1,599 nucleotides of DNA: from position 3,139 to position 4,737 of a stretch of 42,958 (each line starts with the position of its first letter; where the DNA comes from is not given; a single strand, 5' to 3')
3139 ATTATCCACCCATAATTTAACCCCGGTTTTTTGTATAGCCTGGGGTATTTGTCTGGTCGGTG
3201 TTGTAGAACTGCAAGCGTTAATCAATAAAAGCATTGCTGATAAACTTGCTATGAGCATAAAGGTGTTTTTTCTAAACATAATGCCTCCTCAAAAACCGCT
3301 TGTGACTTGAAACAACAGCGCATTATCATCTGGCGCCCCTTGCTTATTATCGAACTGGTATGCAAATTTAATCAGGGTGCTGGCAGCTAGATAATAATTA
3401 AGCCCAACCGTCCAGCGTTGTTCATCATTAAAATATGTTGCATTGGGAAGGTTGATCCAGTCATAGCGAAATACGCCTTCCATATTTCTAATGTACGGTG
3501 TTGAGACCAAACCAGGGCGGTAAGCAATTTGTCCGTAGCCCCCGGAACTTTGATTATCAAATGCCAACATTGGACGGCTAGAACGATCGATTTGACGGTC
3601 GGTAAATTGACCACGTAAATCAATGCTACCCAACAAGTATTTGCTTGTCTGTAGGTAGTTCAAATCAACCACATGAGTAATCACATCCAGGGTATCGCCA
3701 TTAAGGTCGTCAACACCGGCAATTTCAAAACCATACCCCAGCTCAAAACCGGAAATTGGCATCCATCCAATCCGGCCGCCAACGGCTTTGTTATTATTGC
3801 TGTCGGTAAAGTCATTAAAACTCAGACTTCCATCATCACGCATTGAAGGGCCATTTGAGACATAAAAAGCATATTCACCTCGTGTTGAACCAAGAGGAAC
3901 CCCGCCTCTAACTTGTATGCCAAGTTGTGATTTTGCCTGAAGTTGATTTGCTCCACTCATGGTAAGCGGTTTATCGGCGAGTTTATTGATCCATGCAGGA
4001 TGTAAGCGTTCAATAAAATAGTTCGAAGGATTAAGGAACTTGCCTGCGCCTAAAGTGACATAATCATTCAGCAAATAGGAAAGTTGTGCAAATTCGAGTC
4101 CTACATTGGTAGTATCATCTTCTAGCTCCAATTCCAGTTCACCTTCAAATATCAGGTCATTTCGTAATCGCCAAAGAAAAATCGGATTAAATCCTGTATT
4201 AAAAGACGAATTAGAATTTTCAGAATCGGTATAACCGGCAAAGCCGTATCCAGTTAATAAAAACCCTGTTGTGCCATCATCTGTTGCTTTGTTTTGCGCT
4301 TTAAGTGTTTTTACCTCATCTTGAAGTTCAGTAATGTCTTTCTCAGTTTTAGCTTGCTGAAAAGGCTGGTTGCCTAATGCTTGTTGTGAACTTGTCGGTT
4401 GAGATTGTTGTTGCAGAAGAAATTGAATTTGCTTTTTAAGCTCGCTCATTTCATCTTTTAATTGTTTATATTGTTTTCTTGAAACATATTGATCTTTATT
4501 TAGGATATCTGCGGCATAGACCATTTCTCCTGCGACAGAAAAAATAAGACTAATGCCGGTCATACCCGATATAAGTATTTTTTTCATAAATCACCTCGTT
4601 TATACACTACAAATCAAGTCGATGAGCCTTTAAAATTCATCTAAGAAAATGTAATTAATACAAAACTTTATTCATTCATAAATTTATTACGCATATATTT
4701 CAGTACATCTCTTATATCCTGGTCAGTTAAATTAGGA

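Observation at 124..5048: Orphan NqrF plus a heme-c/NqrC fusion inside a cytochrome-porin operon: candidate trans-envelope redox module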

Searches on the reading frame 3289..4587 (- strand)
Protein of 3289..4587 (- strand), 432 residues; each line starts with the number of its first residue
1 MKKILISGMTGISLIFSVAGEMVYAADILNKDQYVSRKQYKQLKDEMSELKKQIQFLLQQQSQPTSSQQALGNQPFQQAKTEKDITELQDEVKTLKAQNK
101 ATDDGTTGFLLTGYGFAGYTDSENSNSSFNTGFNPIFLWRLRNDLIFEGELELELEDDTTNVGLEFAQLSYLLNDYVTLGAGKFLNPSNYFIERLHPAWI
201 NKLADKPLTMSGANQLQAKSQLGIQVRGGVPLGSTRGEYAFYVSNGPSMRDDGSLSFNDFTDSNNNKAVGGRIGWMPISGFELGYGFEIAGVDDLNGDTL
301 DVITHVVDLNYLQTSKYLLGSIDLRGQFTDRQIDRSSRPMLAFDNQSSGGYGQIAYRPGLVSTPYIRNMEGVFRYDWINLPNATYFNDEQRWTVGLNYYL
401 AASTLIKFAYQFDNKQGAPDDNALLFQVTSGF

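Call 3: search_protein_families(library=pfam, proteins=[window:3289-4587:-], max_evalue=0.01)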
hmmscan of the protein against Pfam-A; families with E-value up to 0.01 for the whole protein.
window:3289-4587:- (432 aa): 0 families

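Call 4: search_protein_families(library=ncbifam, proteins=[window:3289-4587:-], max_evalue=0.01)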
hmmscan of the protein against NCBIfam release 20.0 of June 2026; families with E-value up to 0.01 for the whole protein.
window:3289-4587:- (432 aa): 0 families

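Call 35: search_solved_structures(query=window:3289-4587:-, max_evalue=10)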
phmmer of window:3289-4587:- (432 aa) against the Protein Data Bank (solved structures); distinct sequences matched with E-value up to 10: 6.
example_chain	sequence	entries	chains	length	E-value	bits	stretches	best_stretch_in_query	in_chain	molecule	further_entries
1c5e_A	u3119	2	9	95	0.42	13.2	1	328-388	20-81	HEAD DECORATION PROTEIN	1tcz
5mfd_B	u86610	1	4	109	0.57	12.7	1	328-389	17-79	Capsid decoration protein,pD_(KR)5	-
1vd0_A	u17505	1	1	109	0.59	12.7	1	328-388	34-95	Head decoration protein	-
7vii_H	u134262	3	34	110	0.61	12.6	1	328-388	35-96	Capsid decoration protein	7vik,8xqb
2lf0_A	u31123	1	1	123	1.3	11.6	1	38-90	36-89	Uncharacterized protein yibL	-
6cko_C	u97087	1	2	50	2.9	10.4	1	25-61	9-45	Histone-lysine N-methyltransferase, H3 lysine-79 specific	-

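Call 39: find_homologous_proteins(query=window:3289-4587:-, max_evalue=0.001)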
Query window:3289-4587:- (432 aa): 718 proteins with E <= 0.001 among 5297 candidates; the best 120 are listed.
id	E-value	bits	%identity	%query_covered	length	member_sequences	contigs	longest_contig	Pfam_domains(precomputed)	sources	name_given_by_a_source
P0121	7.0e-288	973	100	100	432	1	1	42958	-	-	-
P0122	9.1e-241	818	83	100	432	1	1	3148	-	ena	-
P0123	3.7e-226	769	78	100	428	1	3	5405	-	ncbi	-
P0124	6.4e-225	765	80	100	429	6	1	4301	-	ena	-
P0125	1.8e-224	764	79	100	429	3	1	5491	-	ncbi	-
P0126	4.2e-219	746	76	100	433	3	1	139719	-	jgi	jgi:hypothetical protein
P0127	2.6e-218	744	76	100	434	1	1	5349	-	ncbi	-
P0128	3.8e-216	736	75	100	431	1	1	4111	-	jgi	-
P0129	1.3e-211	722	73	100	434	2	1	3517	-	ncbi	-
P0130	3.9e-210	717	74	100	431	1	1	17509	-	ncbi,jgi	-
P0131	2.7e-209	714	73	100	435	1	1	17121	-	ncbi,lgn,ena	-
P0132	5.2e-209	713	73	100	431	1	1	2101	-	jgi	-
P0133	1.1e-201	689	74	97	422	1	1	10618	-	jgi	-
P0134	1.7e-199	682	70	100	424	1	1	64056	-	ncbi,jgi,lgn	-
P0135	4.7e-188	644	66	100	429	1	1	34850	-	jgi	-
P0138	5.6e-171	588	58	100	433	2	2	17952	-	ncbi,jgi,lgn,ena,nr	ncbi:MAG: OprO/OprP family phosphate-selective porin [Nitrosomonas sp.]|nr:OprO/OprP family phosphat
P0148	1.0e-134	468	51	98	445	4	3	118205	-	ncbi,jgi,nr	ncbi:hypothetical protein EVC37_18765 [Methylocaldum sp. BRCS4]|jgi:hypothetical protein|nr:hypothet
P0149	2.2e-134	467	50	100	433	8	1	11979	PF07396.18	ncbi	-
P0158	6.7e-121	423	51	92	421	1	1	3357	PF07396.18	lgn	-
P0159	1.2e-118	415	69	60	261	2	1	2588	PF07396.18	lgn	-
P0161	7.0e-113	396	46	100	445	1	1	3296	PF07396.18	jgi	jgi:hypothetical protein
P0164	3.4e-110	387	46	100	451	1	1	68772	-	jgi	jgi:hypothetical protein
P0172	1.2e-103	366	44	100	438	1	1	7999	PF07396.18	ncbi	-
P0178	5.8e-98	347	42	99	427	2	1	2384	PF07396.18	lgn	-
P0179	3.6e-97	345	43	93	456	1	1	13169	PF07396.18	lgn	-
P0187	1.1e-95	340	42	100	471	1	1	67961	PF07396.18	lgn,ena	-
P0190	2.3e-95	339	42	97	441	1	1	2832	PF07396.18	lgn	-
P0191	2.4e-95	339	39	99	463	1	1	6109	PF07396.18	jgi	jgi:hypothetical protein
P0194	6.5e-95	337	43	99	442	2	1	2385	PF07396.18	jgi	jgi:hypothetical protein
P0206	1.7e-93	332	40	98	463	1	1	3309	PF07396.18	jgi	jgi:hypothetical protein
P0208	2.1e-93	332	40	99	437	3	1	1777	PF07396.18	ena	-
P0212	2.8e-93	332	41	100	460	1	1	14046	PF07396.18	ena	-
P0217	4.2e-93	331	43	100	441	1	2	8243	PF07396.18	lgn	-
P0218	4.5e-93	331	42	96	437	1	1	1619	PF07396.18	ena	-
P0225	1.5e-92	329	41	92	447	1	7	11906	PF07396.18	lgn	-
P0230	2.5e-92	329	41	98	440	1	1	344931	-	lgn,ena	-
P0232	3.3e-92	328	43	93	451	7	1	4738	PF07396.18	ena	-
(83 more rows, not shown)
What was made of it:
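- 3289..4587 (-): Outer-membrane 16-strand porin with an N-terminal coiled-coil stalk (helices 37-61 and 76-102); distantly OprO/OprP-like. 718 homologues, some carrying PF07396 or the NCBI name OprO/OprP (call 39).
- On OprO/OprP phosphate-selective porins (PF07396): Some homologues carry precomputed PF07396 and the NCBI name (call 39).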

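Call 40: find_encoding_contigs(protein=P0148, flank=7000, max_places=1)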
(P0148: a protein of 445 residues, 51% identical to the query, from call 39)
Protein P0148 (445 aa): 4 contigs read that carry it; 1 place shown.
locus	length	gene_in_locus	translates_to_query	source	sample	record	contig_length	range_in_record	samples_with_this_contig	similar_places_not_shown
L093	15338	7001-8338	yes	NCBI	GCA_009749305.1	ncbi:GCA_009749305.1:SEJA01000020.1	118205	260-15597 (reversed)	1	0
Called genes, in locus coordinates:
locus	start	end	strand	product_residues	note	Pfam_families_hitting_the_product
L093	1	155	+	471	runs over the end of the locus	PF07731:Cu-oxidase_2, PF07732:Cu-oxidase_3, PF07731:Cu-oxidase_2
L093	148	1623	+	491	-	PF02321:OEP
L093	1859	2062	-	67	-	-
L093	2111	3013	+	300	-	PF07732:Cu-oxidase_3, PF00394:Cu-oxidase, PF07731:Cu-oxidase_2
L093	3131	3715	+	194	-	PF00689:Cation_ATPase_C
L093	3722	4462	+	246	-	PF04140:ICMT, PF04191:PEMT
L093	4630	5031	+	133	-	-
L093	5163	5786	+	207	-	PF09990:DUF2231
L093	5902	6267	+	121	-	-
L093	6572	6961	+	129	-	PF13442:Cytochrome_CBB3, PF00034:Cytochrom_C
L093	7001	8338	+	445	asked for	-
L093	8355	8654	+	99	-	-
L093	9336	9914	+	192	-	PF02627:CMD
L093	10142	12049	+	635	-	PF00970:FAD_binding_6, PF00175:NAD_binding_1, PF00111:Fer2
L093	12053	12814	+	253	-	-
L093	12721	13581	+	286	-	PF14537:Cytochrom_c3_2 (faint)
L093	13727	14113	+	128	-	-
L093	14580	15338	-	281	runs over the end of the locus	PF00582:Usp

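Call 41: find_encoding_contigs(protein=P0138, flank=7000, max_places=1)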
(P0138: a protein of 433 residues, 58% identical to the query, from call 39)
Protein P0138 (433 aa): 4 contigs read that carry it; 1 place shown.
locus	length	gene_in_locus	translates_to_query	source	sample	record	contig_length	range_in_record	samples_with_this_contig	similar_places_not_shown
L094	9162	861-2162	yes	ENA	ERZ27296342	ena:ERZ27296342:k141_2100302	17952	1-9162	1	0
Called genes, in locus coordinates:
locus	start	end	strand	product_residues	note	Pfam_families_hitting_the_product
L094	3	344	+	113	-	?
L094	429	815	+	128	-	PF00034:Cytochrom_C, PF13442:Cytochrome_CBB3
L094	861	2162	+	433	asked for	-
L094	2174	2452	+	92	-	-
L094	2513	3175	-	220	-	PF01797:Y1_Tnp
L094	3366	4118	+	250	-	-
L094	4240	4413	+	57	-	-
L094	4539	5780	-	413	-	PF00768:Peptidase_S11, PF13354:Beta-lactamase2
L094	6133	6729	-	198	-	PF06080:DUF938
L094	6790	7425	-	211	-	PF13489:Methyltransf_23, PF13847:Methyltransf_31, PF08241:Methyltransf_11, PF08242:Methyltransf_12, PF13649:Methyltransf_25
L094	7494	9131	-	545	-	PF01645:Glu_synthase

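Call 55: search_solved_structures(query=A4, max_evalue=10)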
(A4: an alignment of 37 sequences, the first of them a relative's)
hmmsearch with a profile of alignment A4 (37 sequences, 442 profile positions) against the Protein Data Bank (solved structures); distinct sequences matched with E-value up to 10: 39.
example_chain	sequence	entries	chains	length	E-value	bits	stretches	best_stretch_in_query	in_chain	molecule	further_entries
9tic_d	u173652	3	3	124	0.062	15.4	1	20-59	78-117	ORF67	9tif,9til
5i4z_A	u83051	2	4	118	0.31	13.1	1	15-97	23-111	Myc proto-oncogene protein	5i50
4zry_B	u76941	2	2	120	0.84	11.7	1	33-96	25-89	Keratin, type II cytoskeletal 1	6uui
1nkp_B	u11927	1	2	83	0.92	11.5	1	27-97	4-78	Max protein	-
7wbn_A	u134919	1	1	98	0.95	11.5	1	34-97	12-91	RevCC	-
2eqb_B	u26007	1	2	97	1.2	11.1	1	36-94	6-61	Rab guanine nucleotide exchange factor SEC2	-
8ots_N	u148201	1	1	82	1.2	11.1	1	25-97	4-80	Protein max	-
1r05_A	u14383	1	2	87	1.3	11.1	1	25-97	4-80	Max protein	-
6vzf_A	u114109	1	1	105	1.4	10.9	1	35-100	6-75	Autophagy-related protein 11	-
5eyo_A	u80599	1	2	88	1.4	10.9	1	25-98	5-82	Protein max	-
6g6j_B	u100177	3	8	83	1.4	10.9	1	25-97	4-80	Protein max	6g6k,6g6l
4zdw_B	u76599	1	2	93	1.5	10.9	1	36-94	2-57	Rab guanine nucleotide exchange factor SEC2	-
1wpa_A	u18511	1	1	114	1.5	10.8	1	34-95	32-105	Occludin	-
3g7c_A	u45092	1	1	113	1.5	10.8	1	34-95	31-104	Occludin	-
6nuk_A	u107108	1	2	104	1.6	10.8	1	37-92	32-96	Ferredog-Diesel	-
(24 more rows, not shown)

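Call 64: predict_structure(alignment_id=A4)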
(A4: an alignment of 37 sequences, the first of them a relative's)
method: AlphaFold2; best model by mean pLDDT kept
length: 432 residues; sequences in the alignment: 37
mean_pLDDT: 80.8   pTM: 0.70
mean pLDDT of the five models: 80.8, 80.1, 79.7, 79.0, 78.4
residues with pLDDT >= 90: 197; 70-90: 138; 50-70: 60; < 50: 37
segments of 3 or more residues with pLDDT < 50: 19-35, 63-75
pLDDT, mean of each block of 10 residues (from residue 1): 52 49 35 55 78 71 43 47 73 71 64 92 89 92 90 90 91 94 88 63 86 85 94 91 90 79 77 93 95 84 94 94 94 76 76 95 93 95 83 96 92 91 93 87
secondary structure, 60 per line:
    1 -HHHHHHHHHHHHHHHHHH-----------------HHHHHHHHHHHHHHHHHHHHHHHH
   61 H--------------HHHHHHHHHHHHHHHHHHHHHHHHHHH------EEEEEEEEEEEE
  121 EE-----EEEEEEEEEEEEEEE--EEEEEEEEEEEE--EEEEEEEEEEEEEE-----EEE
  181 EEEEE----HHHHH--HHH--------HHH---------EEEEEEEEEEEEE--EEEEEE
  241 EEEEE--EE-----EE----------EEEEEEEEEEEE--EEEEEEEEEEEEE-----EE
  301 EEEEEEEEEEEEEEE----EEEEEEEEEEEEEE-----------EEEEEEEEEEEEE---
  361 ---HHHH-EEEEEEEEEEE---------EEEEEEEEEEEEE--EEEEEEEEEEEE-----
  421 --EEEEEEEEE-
elements in order: H2-19 H37-61 H76-102 E109-122 E128-142 E145-156 E159-172 E178-185 H190-194 E220-232 E235-245 E267-278 E281-293 E299-315 E320-333 E345-357 H364-367 E369-379 E389-401 E404-415 E423-431
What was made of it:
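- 3289..4587 (-): AlphaFold2 pLDDT 80.8 (call 64).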

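Call 67: fold_search(model_id=the predicted structure, library=pdb)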
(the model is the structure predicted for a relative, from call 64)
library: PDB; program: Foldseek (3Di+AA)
matches with E <= 10: 1214; with E <= 0.001: 254
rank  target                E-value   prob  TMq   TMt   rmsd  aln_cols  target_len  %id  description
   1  9a32_MODEL_1_A        4.5e-14  1.00  0.45  0.52  12.7       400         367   14  Model of E. coli OmpC by in-cell photo-crosslinking MS and deep learning (released 2023-02-24)
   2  6ehe                  2.2e-13  1.00  0.50  0.68   5.7       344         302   11  OmpTdeltaL8 (loop L8 deletion mutant of OmpT), an outer membrane protein of Vibrio cholerae (released 2018-04-25)
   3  8bym_A                1.1e-12  1.00  0.52  0.67   6.1       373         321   12  Outer membrane attachment porin OmpM1 from Veillonella parvula (released 2023-11-08)
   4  6ehd                  1.2e-12  1.00  0.49  0.63   6.0       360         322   10  OmpT (in-vitro folded), an outer membrane protein of Vibrio cholerae (released 2018-04-25)
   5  8bys_A                2.4e-12  1.00  0.52  0.67   6.1       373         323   12  Outer membrane attachment porin OmpM1 from Veillonella parvula, native (released 2023-11-08)
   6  8byt_A                3.0e-12  1.00  0.50  0.68   6.2       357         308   10  Outer membrane attachment porin OmpM1 from Veillonella parvula, C3 symmetry (released 2023-11-08)
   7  6ehb_B                3.3e-12  1.00  0.51  0.67   6.5       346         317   12  OmpU, an outer membrane protein, of Vibrio cholerae (released 2018-04-25)
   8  5mdo_A                3.3e-12  1.00  0.52  0.63   5.2       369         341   11  Crystal structure of in vitro folded Chitoporin VhChip from Vibrio harveyi (crystal form I) (released 2017-12-20)
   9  8pyz_E                6.6e-12  1.00  0.55  0.67   5.6       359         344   14  Structure of Ompk36GD from Klebsiella pneumonia, solved at wavelength 4.13 A (released 2023-10-25)
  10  9wcb_A                6.9e-12  1.00  0.54  0.66   5.8       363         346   16  Open state of A8 gpJ 713 central tail fiber with OmpC G17 from E. coli EDL933 (released 2026-01-28)
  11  5mdq_A                7.3e-12  1.00  0.50  0.60   6.9       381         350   12  Crystal structure of outer membrane expressed Chitoporin VhChip from Vibrio harveyi (released 2017-12-20)
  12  8bys_B                8.1e-12  1.00  0.51  0.67   6.2       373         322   12  Outer membrane attachment porin OmpM1 from Veillonella parvula, native (released 2023-11-08)
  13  6ehb_A                1.0e-11  1.00  0.51  0.67   6.4       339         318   12  OmpU, an outer membrane protein, of Vibrio cholerae (released 2018-04-25)
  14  6ehf                  1.2e-11  1.00  0.49  0.64   6.0       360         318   10  OmpT (in-vitro folded), an outer membrane protein Vibrio cholerae (trimer form) (released 2018-04-25)
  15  2j1n_A                1.3e-11  1.00  0.52  0.64   6.2       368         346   16  osmoporin OmpC (released 2006-09-06)
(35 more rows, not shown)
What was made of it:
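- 3289..4587 (-): Foldseek hits to OmpC/OmpU/OmpT/OmpM1/Omp32 (call 67).
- On Mtr/Pio/Pcc porin-cytochrome conduits: 16-strand model that matches OmpC/OmpU-type porins (calls 64, 67).
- Checked: Porin: AlphaFold2 model at pLDDT 80.8, 16 strands plus N-terminal helices (call 64); Foldseek matches trimeric general porins at E 1e-14 to 1e-10 (call 67).
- Tried and rejected: I considered the porin as an MtrB-like sheath and rejected it on strand number and fold (calls 64, 67).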

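Call 70: search_protein_families(library=pfam, proteins=[window:3289-4587:-, L093:10142-12049:+, L093:12053-12814:+, L093:12712-13581:+, L093:13559-14113:+], max_evalue=1)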
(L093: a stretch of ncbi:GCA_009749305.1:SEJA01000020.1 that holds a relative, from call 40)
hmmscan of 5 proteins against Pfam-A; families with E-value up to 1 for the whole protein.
window:3289-4587:- (432 aa): 18 families
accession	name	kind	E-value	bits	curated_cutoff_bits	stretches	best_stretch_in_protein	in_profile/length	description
PF09787.14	Golgin_A5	-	0.011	15.7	31.7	1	24-101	47-125/305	Golgin subfamily A member 5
PF00170.26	bZIP_1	-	0.035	14.7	27.6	0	82-101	25-44/64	bZIP transcription factor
PF05635.17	23S_rRNA_IVP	-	0.041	14.6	33.8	1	19-54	69-104/106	23S rRNA-intervening sequence protein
PF06810.17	Phage_scaffold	-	0.052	13.9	35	1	30-103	24-83/170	Phage capsid assembly scaffolding protein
PF09351.15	DUF1993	-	0.055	13.9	23.4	1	41-99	40-96/161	Domain of unknown function (DUF1993)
PF25785.1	TPR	-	0.11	13.3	27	1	28-93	4-69/110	Nucleoprotein TPR-like domain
PF05837.17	CENP-H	-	0.12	12.6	29.9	1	40-103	3-55/202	Centromere protein H (CENP-H)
PF08657.15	DASH_Spc34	-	0.14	12.2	26.7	1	14-99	191-277/280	DASH complex subunit Spc34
PF07989.16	Cnn_1N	-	0.19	12.4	28.5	1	38-102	7-62/74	Centrosomin N-terminal motif 1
PF05068.17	MtlR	-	0.23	11.8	25.2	1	17-86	63-132/165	Mannitol repressor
PF14077.11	WD40_alt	-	0.25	11.7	25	1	80-100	15-35/48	Alternative WD40 repeat motif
PF07716.20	bZIP_2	-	0.34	11.4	22.3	1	37-63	24-50/54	Basic region leucine zipper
PF14362.11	DUF4407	-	0.35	10.6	31.3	1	38-109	148-242/297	Domain of unknown function (DUF4407)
PF16342.10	DUF4972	-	0.57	10.5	28.8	0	34-104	43-103/128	Domain of unknown function (DUF4972)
PF02403.27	Seryl_tRNA_N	-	0.6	10.8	28.2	0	34-103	18-87/108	Seryl-tRNA synthetase N-terminal domain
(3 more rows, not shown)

L093:10142-12049:+ (635 aa): 4 families
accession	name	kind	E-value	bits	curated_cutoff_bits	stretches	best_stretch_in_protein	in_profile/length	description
PF00175.26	NAD_binding_1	-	4.7e-21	75.9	22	1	402-507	1-108/109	Oxidoreductase NAD-binding domain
PF00970.30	FAD_binding_6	-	5.7e-14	52.7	21.1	1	294-391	3-98/99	Oxidoreductase FAD-binding domain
PF00111.32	Fer2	-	7.8e-14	51.8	21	1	558-626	6-75/77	2Fe-2S iron-sulfur cluster binding domain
PF08030.17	NAD_binding_6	-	0.0057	17.2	22.2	1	399-436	3-45/156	Ferric reductase NAD binding domain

L093:12053-12814:+ (253 aa): 3 families
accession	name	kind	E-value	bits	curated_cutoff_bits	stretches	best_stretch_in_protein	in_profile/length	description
PF06305.16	LapA_dom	-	0.042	14.2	28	1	98-145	14-62/64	Lipopolysaccharide assembly protein A domain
PF17259.7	DUF5325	-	0.074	13.3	25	1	7-35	33-61/61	Family of unknown function (DUF5325)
PF13270.11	CCDC28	-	0.22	12.3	25.6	1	130-176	35-80/88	Coiled-coil domain-containing protein 28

L093:12712-13581:+ (289 aa): 5 families
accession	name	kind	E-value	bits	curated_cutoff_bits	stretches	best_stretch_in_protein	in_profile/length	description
PF14537.11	Cytochrom_c3_2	-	1e-07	32.7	25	3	80-135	2-68/79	Cytochrome c3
PF14522.11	Cytochrome_C7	-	2.8e-05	24.3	24.8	1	200-273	5-67/67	Cytochrome c7 and related cytochrome c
PF22113.1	Mtrc-MtrF_II-IV_dom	-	0.00029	20.8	30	1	84-283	6-174/176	Outer membrane cytochrome MtrC/MtrF-like, domains II/IV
PF21039.3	CEP104_ZnF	-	0.068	13.8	27.4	1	233-288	58-110/112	Centrosomal protein CEP104, ZnF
PF09699.15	Paired_CXXCH_1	-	0.14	12.3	20.6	0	193-200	32-39/41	Doubled CXXCH motif (Paired_CXXCH_1)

L093:13559-14113:+ (184 aa): 1 family
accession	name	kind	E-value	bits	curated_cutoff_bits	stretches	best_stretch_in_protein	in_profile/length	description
PF11868.13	DUF3388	-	0.028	14.2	25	1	111-162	14-64/190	Protein of unknown function (DUF3388)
